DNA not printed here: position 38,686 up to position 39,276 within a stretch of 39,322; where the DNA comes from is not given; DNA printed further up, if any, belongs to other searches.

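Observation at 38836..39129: Phage-encoded Prp protease and an L27-like cleavage motif on scaffold, capsid and tail tube proteins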

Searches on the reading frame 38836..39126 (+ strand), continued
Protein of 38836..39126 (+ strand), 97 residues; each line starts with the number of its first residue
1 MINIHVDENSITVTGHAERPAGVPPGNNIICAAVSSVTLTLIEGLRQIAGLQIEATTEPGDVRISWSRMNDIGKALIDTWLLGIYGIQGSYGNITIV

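Call 94: fold_search(model_id=the predicted structure, library=pdb)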
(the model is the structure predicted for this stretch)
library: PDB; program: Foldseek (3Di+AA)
matches with E <= 10: 1620; with E <= 0.001: 14
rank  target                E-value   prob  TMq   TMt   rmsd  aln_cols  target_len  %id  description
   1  7kld_B                2.0e-07  1.00  0.81  0.74   2.6       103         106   20  Crystal Structure of an Essential Ribosomal Processing Protease Prp from S. aureus in complex with a covalently linked (released 2021-09-01)
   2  7kld_A                9.2e-07  1.00  0.77  0.75   2.4       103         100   17  Crystal Structure of an Essential Ribosomal Processing Protease Prp from S. aureus in complex with a covalently linked (released 2021-09-01)
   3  7jvs_B                1.7e-06  1.00  0.82  0.75   2.6       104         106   19  Crystal Structure of an Essential Ribosomal Processing Protease Prp from S. aureus in complex with a Substrate Peptide (released 2021-09-01)
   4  2g0j_A                2.7e-06  1.00  0.73  0.63   3.7       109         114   22  Crystal structure of SMU.848 from Streptococcus mutans (released 2006-08-08)
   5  2g0j_D                3.1e-06  1.00  0.75  0.66   3.4       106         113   24  Crystal structure of SMU.848 from Streptococcus mutans (released 2006-08-08)
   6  2g0j_C                3.1e-06  1.00  0.72  0.61   3.8       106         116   24  Crystal structure of SMU.848 from Streptococcus mutans (released 2006-08-08)
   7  2g0i_A                3.5e-06  1.00  0.76  0.67   3.3       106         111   23  Crystal structure of SMU.848 from Streptococcus mutans (released 2006-08-08)
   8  2idl_A                4.8e-06  1.00  0.70  0.61   4.0       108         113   19  Crystal Structure of Conserved Protein of Unknown Function from Streptococcus pneumoniae (released 2006-10-17)
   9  2idl_B                8.0e-06  1.00  0.70  0.60   3.9       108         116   18  Crystal Structure of Conserved Protein of Unknown Function from Streptococcus pneumoniae (released 2006-10-17)
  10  2g0i_B                9.1e-06  1.00  0.73  0.64   3.6       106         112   24  Crystal structure of SMU.848 from Streptococcus mutans (released 2006-08-08)
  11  4peo_A                9.7e-06  1.00  0.72  0.76   2.1       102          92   16  Crystal structure of a hypothetical protein from Staphylococcus aureus. (released 2015-05-06)
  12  1s12_C                2.9e-05  1.00  0.79  0.84   2.0        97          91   20  Crystal structure of TM1457 (released 2004-12-07)
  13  4peo_B                3.2e-05  1.00  0.70  0.73   2.3       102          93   16  Crystal structure of a hypothetical protein from Staphylococcus aureus. (released 2015-05-06)
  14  1s12_A                4.5e-05  1.00  0.81  0.83   1.7        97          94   18  Crystal structure of TM1457 (released 2004-12-07)
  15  6wxp_C                9.3e-03  0.92  0.39  0.27  11.3       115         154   12  De novo TIM barrel-ferredoxin fold fusion homodimer with 4-glutamate centre TFD-EE (released 2020-11-25)
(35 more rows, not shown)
